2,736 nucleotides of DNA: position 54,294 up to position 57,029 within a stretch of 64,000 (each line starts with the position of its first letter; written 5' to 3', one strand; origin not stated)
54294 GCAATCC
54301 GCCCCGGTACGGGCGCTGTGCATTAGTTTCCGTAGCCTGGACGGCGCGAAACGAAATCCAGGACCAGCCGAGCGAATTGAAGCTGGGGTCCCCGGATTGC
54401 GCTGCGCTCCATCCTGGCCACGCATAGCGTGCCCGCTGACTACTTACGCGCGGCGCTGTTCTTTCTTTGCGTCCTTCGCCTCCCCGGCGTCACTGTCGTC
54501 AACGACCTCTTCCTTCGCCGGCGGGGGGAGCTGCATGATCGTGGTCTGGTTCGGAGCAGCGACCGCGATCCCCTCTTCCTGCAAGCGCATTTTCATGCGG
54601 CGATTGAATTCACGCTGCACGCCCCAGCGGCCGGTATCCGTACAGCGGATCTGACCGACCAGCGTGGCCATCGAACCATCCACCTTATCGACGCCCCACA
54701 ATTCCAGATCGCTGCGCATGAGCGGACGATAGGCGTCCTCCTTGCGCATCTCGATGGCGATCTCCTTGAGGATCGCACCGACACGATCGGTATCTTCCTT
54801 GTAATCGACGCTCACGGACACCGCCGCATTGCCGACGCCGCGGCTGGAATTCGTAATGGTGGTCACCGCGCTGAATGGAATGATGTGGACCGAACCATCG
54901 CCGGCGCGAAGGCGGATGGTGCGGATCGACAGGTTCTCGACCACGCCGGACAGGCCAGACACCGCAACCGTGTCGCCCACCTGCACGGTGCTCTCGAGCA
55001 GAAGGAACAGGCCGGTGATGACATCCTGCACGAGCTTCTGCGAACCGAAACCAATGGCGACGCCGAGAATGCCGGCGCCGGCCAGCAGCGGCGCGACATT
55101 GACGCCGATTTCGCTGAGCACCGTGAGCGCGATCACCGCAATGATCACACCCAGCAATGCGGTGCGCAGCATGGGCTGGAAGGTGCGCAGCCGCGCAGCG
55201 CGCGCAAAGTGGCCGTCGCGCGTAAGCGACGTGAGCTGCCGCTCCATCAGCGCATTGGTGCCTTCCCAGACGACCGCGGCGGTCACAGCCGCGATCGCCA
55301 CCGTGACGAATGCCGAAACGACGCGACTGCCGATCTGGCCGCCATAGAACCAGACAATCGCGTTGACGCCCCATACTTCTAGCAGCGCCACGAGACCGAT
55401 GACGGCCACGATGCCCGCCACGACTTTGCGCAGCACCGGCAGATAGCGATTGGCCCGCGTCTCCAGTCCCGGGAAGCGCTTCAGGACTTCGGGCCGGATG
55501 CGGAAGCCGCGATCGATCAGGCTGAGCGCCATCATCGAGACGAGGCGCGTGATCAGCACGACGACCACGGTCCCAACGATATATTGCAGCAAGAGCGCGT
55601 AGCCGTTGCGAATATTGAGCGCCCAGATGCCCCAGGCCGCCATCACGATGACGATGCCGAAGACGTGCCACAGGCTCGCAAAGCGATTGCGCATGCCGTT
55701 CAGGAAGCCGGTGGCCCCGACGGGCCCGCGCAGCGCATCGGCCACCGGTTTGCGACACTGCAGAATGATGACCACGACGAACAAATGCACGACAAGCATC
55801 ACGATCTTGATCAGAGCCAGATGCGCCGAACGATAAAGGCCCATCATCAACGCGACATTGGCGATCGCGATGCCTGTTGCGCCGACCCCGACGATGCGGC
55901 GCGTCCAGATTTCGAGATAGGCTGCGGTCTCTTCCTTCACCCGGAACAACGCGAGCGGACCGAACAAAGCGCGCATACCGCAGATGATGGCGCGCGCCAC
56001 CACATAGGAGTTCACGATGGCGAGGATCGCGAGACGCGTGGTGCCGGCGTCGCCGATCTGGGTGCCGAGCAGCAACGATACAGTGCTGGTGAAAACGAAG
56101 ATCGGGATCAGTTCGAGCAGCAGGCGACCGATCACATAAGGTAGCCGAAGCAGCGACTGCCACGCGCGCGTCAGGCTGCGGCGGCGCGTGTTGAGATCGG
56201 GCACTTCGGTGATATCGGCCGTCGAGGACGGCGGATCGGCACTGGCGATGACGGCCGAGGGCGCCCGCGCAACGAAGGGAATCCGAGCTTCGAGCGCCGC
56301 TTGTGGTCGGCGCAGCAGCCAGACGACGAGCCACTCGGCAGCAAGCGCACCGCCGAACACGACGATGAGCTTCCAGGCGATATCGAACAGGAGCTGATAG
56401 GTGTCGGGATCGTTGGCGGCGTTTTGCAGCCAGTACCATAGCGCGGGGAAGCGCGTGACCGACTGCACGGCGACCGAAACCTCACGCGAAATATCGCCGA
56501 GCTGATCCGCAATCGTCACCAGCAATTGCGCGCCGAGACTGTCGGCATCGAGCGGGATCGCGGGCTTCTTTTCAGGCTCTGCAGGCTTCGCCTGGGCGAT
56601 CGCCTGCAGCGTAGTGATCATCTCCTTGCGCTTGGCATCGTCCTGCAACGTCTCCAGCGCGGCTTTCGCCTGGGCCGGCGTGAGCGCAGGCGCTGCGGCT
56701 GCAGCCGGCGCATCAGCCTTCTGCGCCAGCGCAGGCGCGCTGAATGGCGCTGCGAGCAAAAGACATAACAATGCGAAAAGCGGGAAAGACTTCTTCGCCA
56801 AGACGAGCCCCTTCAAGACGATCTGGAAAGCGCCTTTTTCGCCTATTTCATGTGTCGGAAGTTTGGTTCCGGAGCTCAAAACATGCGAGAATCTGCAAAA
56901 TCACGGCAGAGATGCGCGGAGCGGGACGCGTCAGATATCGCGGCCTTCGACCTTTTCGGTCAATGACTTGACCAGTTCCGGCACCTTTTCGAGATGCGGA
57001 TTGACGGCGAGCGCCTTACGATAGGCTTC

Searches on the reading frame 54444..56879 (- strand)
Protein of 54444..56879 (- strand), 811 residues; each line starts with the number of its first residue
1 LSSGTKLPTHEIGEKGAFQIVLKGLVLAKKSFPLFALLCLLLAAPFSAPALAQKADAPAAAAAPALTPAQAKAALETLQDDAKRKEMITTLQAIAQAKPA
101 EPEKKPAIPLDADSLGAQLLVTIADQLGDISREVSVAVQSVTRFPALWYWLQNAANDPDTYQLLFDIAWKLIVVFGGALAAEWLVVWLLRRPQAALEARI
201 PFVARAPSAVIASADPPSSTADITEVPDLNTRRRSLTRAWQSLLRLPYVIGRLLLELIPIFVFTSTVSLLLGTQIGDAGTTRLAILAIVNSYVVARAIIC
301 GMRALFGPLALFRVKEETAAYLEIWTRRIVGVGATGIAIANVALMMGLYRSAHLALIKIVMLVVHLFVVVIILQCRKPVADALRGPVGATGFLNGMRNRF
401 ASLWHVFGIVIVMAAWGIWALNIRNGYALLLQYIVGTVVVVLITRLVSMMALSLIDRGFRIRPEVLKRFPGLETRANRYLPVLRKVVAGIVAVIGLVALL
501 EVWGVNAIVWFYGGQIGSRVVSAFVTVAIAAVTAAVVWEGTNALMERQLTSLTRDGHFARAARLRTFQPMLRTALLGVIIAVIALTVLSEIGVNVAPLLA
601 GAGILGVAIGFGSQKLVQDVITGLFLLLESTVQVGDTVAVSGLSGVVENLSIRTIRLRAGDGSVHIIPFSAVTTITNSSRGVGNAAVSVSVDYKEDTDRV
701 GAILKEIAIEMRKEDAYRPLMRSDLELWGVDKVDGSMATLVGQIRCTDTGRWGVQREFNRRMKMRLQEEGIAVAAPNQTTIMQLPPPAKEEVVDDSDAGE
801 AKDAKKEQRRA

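Call 45: search_protein_families(library=pfam, proteins=[window:54444-56879:-], max_evalue=0.001)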
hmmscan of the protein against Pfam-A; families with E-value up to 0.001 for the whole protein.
window:54444-56879:- (811 aa): 3 families
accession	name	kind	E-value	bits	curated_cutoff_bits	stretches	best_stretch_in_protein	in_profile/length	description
PF25392.1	MS_channel_TM1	-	2.1e-21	76.1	27.1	1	435-509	3-77/79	Mechanosensitive ion channel, transmembrane helix 1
PF00924.24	MS_channel_2nd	-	3.2e-16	59.6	20.2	1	616-680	2-68/68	Mechanosensitive ion channel, beta-domain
PF21088.3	MS_channel_1st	-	1.5e-09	38.1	23.1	1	578-614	6-42/42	Mechanosensitive ion channel, transmembrane helices 2/3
